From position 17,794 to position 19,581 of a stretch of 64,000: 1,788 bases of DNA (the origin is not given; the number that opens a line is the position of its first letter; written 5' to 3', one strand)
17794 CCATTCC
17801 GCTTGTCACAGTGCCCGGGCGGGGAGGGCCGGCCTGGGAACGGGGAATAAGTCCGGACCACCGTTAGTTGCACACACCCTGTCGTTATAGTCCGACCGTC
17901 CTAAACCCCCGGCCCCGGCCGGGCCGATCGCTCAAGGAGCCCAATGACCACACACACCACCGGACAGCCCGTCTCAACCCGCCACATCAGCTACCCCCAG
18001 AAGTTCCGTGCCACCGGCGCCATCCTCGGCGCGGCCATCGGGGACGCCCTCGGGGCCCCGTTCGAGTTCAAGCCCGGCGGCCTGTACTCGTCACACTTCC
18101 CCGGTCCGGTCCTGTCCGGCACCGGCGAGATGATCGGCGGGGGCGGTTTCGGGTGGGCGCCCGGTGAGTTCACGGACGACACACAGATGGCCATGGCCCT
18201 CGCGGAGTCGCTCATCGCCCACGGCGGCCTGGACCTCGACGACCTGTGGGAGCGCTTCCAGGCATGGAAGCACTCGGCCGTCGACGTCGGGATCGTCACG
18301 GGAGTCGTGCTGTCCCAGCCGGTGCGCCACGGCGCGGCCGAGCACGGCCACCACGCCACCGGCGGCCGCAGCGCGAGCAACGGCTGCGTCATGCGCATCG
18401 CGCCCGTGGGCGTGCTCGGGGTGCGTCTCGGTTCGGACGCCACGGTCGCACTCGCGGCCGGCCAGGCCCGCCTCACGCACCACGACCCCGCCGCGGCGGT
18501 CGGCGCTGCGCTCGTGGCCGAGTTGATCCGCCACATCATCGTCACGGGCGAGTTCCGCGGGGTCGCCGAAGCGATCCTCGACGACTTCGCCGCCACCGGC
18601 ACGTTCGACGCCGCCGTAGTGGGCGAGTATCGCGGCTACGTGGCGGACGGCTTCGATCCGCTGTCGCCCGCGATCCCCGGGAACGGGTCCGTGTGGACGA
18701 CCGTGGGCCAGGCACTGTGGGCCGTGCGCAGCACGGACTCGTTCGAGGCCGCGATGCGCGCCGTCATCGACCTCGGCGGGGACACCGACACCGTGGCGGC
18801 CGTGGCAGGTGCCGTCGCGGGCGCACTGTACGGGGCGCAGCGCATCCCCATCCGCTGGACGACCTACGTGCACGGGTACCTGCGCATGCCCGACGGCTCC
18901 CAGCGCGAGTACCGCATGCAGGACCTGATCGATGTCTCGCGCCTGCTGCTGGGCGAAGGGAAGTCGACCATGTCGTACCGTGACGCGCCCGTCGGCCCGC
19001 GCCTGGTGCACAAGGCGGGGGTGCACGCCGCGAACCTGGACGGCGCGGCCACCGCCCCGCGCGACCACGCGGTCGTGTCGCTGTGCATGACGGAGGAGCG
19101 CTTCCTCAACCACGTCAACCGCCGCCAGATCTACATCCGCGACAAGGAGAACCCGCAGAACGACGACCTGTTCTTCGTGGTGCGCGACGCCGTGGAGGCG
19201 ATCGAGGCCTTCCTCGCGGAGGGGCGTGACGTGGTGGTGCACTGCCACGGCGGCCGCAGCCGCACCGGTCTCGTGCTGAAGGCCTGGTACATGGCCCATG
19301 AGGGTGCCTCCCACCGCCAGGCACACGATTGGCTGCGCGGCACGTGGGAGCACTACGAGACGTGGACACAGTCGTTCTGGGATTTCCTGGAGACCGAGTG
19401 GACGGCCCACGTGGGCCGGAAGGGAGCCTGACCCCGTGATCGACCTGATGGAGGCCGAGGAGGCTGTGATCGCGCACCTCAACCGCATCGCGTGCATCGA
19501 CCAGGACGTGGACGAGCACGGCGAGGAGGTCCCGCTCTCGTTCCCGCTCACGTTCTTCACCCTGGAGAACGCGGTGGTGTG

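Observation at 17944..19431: Unusual domain fusion: catalytically intact ARH domain plus CX5R phosphatase in one polypeptide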

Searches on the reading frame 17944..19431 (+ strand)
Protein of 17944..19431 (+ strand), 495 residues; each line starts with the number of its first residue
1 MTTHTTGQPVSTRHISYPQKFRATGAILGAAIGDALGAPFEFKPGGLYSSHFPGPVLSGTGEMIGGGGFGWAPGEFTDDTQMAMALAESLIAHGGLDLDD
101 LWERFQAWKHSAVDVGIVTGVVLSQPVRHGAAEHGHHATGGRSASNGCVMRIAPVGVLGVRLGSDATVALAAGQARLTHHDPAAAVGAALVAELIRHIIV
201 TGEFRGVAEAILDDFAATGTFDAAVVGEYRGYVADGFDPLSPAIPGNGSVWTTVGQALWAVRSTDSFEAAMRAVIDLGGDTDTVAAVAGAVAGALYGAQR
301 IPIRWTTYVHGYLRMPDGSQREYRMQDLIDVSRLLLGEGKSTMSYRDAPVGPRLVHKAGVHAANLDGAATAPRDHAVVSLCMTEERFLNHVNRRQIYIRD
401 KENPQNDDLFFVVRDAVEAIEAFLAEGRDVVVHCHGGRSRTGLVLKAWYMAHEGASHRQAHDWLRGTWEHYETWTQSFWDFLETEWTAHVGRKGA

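Call 3: search_protein_families(library=pfam, proteins=[window:17944-19431:+], max_evalue=0.01)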
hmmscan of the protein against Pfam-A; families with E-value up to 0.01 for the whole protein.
window:17944-19431:+ (495 aa): 5 families
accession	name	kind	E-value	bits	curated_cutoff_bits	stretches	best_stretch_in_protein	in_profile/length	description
PF03747.19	ADP_ribosyl_GH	-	1e-60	206.3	26.2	1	25-302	1-285/287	ADP-ribosylglycohydrolase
PF00782.25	DSPc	-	1e-09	38.7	33.5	1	389-466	38-112/133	Dual specificity phosphatase, catalytic domain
PF22785.1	Tc-R-P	-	7.4e-08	33.3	27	1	391-452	47-104/106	Polymorphic toxin system, DSP-PTPase phosphatase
PF22784.1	PTP-SAK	-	1.4e-05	25.6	27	1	390-466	54-125/153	Swiss Army Knife protein, DSP-PTPase phosphatase domain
PF13350.11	Y_phosphatase3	-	0.0093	16.4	22.2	0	415-446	116-147/240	Tyrosine phosphatase family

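Call 4: search_protein_families(library=ncbifam, proteins=[window:17944-19431:+], max_evalue=0.01)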
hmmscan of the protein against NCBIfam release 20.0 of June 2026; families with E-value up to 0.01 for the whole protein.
window:17944-19431:+ (495 aa): 3 families
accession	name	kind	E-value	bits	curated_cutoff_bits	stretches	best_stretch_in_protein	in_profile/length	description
NF041672.1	ADPriboarghdlase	equivalog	1.6e-39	135.7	490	1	21-309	68-342/361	ADP-ribosylarginine hydrolase Tri1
TIGR02662.1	dinitro_DRAG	equivalog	9e-37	126.8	337.05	1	22-307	4-265/287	ADP-ribosyl-[dinitrogen reductase] hydrolase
NF009025.0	PRK12361.1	equivalog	0.00012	20.4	505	1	390-455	141-202/546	hypothetical protein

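Call 5: find_homologous_proteins(query=window:17944-19431:+, max_evalue=0.001)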
Query window:17944-19431:+ (495 aa): 2679 proteins with E <= 0.001 among 8000 candidates; the best 120 are listed.
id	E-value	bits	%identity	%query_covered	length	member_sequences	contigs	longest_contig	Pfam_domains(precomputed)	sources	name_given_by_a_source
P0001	0.0e+0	1119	99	100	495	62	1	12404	PF03747.20,PF22785.2,PF00782.26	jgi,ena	jgi:ADP-ribosyl-[dinitrogen reductase] hydrolase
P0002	1.3e-291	986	89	99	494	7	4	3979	PF03747.20,PF22784.2,PF22785.2,PF00782.26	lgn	-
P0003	4.6e-266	902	79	100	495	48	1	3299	PF03747.20,PF22784.2,PF22785.2,PF00782.26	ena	-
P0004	2.7e-205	701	65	100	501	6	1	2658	PF03747.20,PF22784.2,PF22785.2,PF00782.26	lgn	-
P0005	1.2e-203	696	65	99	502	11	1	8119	PF03747.20,PF22784.2,PF22785.2,PF00782.26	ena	-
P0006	1.3e-203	696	64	100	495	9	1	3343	PF03747.20,PF22784.2,PF22785.2,PF00782.26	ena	-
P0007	5.1e-203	694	64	99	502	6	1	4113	PF03747.20,PF22784.2,PF22785.2,PF00782.26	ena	-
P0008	2.1e-202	692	64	100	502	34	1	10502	PF03747.20,PF22784.2,PF22785.2,PF00782.26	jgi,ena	-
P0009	3.0e-201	688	64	100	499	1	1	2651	PF03747.20,PF22785.2,PF00782.26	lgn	-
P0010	1.1e-199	683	62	99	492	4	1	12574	PF03747.20,PF22784.2,PF22785.2,PF00782.26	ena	-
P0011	1.5e-199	682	63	99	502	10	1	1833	PF03747.20,PF22785.2,PF00782.26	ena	-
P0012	2.1e-194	665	63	99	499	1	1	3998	PF03747.20,PF22784.2,PF22785.2,PF00782.26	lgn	-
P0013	1.3e-192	659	64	99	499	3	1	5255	PF03747.20,PF22785.2,PF00782.26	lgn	-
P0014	8.2e-191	653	60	100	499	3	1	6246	PF03747.20,PF22785.2,PF00782.26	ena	-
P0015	8.4e-187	640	60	99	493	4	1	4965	PF03747.20,PF22785.2,PF00782.26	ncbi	ncbi:MAG: ADP-ribosylglycohydrolase family protein [Acidimicrobiales bacterium]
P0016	2.6e-186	639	60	99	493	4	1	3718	PF03747.20,PF22785.2,PF00782.26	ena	-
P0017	4.4e-186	638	60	99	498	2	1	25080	PF03747.20,PF22785.2,PF00782.26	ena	-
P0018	9.0e-186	637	60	99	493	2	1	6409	PF03747.20,PF22785.2,PF00782.26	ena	-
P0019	7.8e-182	624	59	100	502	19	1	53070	PF03747.20,PF22785.2,PF00782.26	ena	-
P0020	4.7e-181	621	58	99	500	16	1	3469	PF03747.20,PF22785.2,PF00782.26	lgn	-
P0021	7.9e-181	621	59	99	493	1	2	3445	PF03747.20,PF22785.2,PF00782.26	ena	-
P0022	2.5e-176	606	57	97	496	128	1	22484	PF03747.20,PF00782.26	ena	-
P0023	6.9e-175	601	56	100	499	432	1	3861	PF03747.20,PF22785.2,PF00782.26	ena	-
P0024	2.9e-174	599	57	96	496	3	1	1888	PF03747.20,PF00782.26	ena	-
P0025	1.7e-173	596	56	99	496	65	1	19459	PF03747.20,PF00782.26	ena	-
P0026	8.6e-173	594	56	97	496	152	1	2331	PF03747.20,PF22785.2,PF00782.26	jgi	jgi:ADP-ribosyl-[dinitrogen reductase] hydrolase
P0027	1.4e-172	593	57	98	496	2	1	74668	PF03747.20,PF22785.2,PF00782.26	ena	-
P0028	2.4e-172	593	56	98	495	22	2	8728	PF03747.20,PF22785.2,PF00782.26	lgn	-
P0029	2.5e-172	592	58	98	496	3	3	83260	PF03747.20,PF22785.2,PF00782.26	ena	-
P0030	2.7e-172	592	55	96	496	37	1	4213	PF03747.20,PF00782.26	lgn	-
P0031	6.9e-172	591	58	94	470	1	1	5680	PF03747.20,PF22785.2,PF00782.26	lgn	-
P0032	5.5e-171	588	56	96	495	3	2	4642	PF03747.20,PF22785.2,PF00782.26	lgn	-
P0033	1.0e-170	587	57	97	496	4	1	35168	PF03747.20,PF00782.26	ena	-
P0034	4.4e-170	585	55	97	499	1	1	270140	PF03747.20,PF22785.2,PF00782.26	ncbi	-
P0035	9.1e-170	584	56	99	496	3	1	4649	PF03747.20,PF22785.2,PF00782.26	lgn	-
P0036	9.6e-170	584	55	99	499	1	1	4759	PF03747.20,PF22785.2,PF00782.26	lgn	-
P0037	2.1e-169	583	58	98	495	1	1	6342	PF03747.20,PF22785.2,PF00782.26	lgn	-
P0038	1.4e-167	577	54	100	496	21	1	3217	PF03747.20,PF22785.2,PF00782.26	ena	-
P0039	4.5e-167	575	54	99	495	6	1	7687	PF03747.20,PF22785.2,PF00782.26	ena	-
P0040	4.5e-167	575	56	94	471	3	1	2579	PF03747.20,PF22785.2,PF00782.26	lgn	-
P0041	6.8e-167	575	55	99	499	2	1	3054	PF03747.20,PF22785.2,PF00782.26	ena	-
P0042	4.1e-165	569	56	95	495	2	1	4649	PF03747.20,PF22785.2,PF00782.26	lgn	-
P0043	4.6e-165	569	55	98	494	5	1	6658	PF03747.20,PF00782.26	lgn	-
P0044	1.5e-164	567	56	94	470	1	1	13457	PF03747.20,PF22785.2,PF00782.26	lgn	-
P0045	3.3e-161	556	54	94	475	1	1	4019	PF03747.20,PF22785.2,PF00782.26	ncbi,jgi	jgi:ADP-ribosyl-[dinitrogen reductase] hydrolase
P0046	4.6e-161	555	55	98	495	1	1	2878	PF03747.20,PF22785.2,PF00782.26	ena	-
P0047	1.7e-158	547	53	99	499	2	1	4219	PF03747.20,PF00782.26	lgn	-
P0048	4.3e-158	546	55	98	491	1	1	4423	PF03747.20,PF22785.2,PF00782.26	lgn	-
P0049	5.1e-153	529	50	98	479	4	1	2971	PF03747.20,PF22785.2,PF00782.26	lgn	-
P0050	5.7e-153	529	54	97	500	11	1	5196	PF03747.20,PF22785.2,PF00782.26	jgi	jgi:ADP-ribosyl-[dinitrogen reductase] hydrolase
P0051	1.7e-151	524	53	99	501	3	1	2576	PF03747.20,PF22785.2,PF00782.26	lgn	-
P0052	1.7e-151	524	52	100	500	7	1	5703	PF03747.20,PF22785.2,PF00782.26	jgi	jgi:ADP-ribosyl-[dinitrogen reductase] hydrolase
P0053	2.2e-150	520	50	99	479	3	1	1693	PF03747.20,PF22785.2,PF00782.26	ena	-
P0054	2.5e-150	520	53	100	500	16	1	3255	PF03747.20,PF22785.2,PF00782.26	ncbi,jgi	jgi:ADP-ribosyl-[dinitrogen reductase] hydrolase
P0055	7.7e-150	518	54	97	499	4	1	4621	PF03747.20,PF22785.2,PF00782.26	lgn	-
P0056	7.9e-150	518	53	99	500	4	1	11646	PF03747.20,PF22785.2,PF00782.26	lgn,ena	-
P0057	2.1e-149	517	52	97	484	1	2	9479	PF03747.20,PF22785.2,PF00782.26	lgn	-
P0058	2.1e-149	517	54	97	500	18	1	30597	PF03747.20,PF00782.26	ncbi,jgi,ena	jgi:ADP-ribosyl-[dinitrogen reductase] hydrolase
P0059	9.3e-149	515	51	98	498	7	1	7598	PF03747.20,PF00782.26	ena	-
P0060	1.1e-148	515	51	99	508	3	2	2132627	PF03747.20,PF22785.2,PF00782.26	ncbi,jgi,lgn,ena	jgi:ADP-ribosyl-[dinitrogen reductase] hydrolase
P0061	4.1e-148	513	54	97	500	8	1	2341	PF03747.20,PF00782.26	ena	-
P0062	8.0e-148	512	53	98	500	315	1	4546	PF03747.20,PF22785.2,PF00782.26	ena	-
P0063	2.5e-147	510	53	97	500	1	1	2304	PF03747.20,PF22785.2,PF00782.26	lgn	-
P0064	4.6e-147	509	52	100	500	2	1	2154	PF03747.20,PF22785.2,PF00782.26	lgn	-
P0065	1.9e-146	507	50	98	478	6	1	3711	PF03747.20,PF22785.2,PF00782.26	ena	-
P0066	2.6e-146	507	51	99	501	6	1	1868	PF03747.20,PF22785.2,PF00782.26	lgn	-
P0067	3.2e-146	506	54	95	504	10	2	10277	PF03747.20,PF22785.2,PF00782.26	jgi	-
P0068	4.9e-146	506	53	99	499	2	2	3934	PF03747.20,PF22785.2,PF00782.26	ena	-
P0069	9.9e-146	505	51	98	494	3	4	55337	PF03747.20,PF22785.2,PF00782.26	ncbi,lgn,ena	-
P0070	1.4e-145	504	54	97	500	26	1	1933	PF03747.20,PF22785.2,PF00782.26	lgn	-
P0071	1.8e-145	504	54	91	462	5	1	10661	PF03747.20,PF22785.2,PF00782.26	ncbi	-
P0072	1.8e-144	501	50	99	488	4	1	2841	PF03747.20,PF22785.2,PF00782.26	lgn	-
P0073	5.4e-144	499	50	98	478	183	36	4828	PF03747.20,PF22785.2,PF00782.26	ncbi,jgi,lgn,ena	jgi:ADP-ribosyl-[dinitrogen reductase] hydrolase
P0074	1.8e-143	497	52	96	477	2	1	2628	PF03747.20,PF22785.2,PF00782.26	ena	-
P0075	2.7e-143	497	50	98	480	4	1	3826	PF03747.20,PF22785.2,PF00782.26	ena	-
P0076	3.4e-142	493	50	98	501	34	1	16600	PF03747.20,PF22785.2,PF00782.26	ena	-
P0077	1.4e-141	491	51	96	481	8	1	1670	PF03747.20,PF22785.2,PF00782.26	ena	-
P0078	5.9e-141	489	56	83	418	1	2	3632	PF03747.20,PF22785.2,PF00782.26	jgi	jgi:ADP-ribosyl-[dinitrogen reductase] hydrolase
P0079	1.9e-140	487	53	97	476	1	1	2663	PF03747.20,PF22785.2,PF00782.26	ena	-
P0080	2.5e-140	487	56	83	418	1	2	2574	PF03747.20,PF00782.26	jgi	jgi:ADP-ribosyl-[dinitrogen reductase] hydrolase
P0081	2.9e-140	487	48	97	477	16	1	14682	PF03747.20,PF22785.2,PF00782.26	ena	-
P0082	3.0e-140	487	56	83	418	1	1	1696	PF03747.20,PF00782.26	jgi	jgi:ADP-ribosyl-[dinitrogen reductase] hydrolase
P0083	3.2e-140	487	56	83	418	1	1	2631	PF03747.20,PF00782.26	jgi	jgi:ADP-ribosyl-[dinitrogen reductase] hydrolase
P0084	3.6e-140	486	51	98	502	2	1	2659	PF03747.20,PF00782.26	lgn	-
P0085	4.2e-140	486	52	97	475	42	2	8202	PF03747.20,PF22785.2,PF00782.26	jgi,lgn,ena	jgi:ADP-ribosyl-[dinitrogen reductase] hydrolase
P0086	7.2e-140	485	49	98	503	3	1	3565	PF03747.20,PF22785.2,PF00782.26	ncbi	-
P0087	8.7e-140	485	55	83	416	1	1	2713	PF03747.20,PF00782.26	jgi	jgi:ADP-ribosyl-[dinitrogen reductase] hydrolase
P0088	9.7e-140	485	48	97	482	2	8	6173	PF03747.20,PF22785.2,PF00782.26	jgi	-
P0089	1.4e-139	484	47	97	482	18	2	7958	PF03747.20,PF22785.2,PF00782.26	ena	-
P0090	2.5e-139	484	51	98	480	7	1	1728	PF03747.20,PF22785.2,PF00782.26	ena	-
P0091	2.7e-139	484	51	97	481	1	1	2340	PF03747.20,PF22785.2,PF00782.26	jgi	jgi:ADP-ribosyl-[dinitrogen reductase] hydrolase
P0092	3.7e-139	483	55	83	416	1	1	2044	PF03747.20,PF00782.26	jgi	jgi:ADP-ribosyl-[dinitrogen reductase] hydrolase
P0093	4.3e-139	483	52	98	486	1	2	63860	PF03747.20,PF22785.2,PF00782.26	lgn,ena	-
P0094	4.8e-139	483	55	83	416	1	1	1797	PF03747.20,PF00782.26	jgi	jgi:ADP-ribosyl-[dinitrogen reductase] hydrolase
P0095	8.3e-139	482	48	97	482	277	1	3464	PF03747.20,PF22785.2,PF00782.26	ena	-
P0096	1.1e-138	482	52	95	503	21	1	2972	PF03747.20,PF22785.2,PF00782.26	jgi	jgi:ADP-ribosyl-[dinitrogen reductase] hydrolase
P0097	1.2e-138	481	48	97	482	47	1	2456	PF03747.20,PF22785.2,PF00782.26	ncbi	-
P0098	2.2e-138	481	50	92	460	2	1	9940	PF03747.20,PF22785.2,PF00782.26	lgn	-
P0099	2.1e-137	477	50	98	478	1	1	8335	PF03747.20,PF22785.2,PF00782.26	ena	-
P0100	8.6e-137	475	51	94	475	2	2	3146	PF03747.20,PF22785.2,PF00782.26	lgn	-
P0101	9.6e-137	475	53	96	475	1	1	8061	PF03747.20,PF22785.2,PF00782.26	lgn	-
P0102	1.2e-136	475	48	97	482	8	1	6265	PF03747.20,PF22785.2,PF00782.26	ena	-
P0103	1.9e-136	474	49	98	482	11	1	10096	PF03747.20,PF22784.2,PF22785.2,PF00782.26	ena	-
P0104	2.7e-136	474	50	97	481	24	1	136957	PF03747.20,PF22785.2,PF00782.26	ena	-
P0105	3.5e-136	473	47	97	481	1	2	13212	PF03747.20,PF22785.2,PF00782.26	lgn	-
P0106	7.6e-136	472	48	98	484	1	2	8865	PF03747.20,PF22785.2,PF00782.26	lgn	-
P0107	1.0e-135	472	50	95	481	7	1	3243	PF03747.20,PF22785.2,PF00782.26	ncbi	-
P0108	1.1e-135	472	48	97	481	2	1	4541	PF03747.20,PF22785.2,PF00782.26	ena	-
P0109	1.7e-135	471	49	96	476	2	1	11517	PF03747.20,PF22785.2,PF00782.26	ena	-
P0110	2.1e-135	471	48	98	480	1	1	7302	PF03747.20,PF22785.2,PF00782.26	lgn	-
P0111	4.2e-135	470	48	97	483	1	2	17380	PF03747.20,PF22785.2,PF00782.26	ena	-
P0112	7.2e-135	469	47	97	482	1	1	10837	PF03747.20,PF22785.2,PF00782.26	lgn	-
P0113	8.6e-135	469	48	97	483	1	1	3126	PF03747.20,PF22785.2,PF00782.26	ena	-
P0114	1.2e-134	468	51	96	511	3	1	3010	PF03747.20,PF00782.26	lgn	-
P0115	2.2e-134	467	51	100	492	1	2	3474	PF03747.20,PF22785.2,PF00782.26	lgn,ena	-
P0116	6.0e-134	466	50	96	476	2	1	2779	PF03747.20,PF22785.2,PF00782.26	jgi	jgi:ADP-ribosyl-[dinitrogen reductase] hydrolase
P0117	7.4e-134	466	50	96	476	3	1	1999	PF03747.20,PF22785.2,PF00782.26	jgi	jgi:ADP-ribosyl-[dinitrogen reductase] hydrolase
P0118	7.6e-134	466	50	98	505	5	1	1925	PF03747.20,PF22785.2,PF00782.26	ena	-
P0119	1.0e-133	465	51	98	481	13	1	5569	PF03747.20,PF22785.2,PF00782.26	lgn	-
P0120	1.1e-133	465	49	96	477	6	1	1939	PF03747.20,PF22785.2,PF00782.26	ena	-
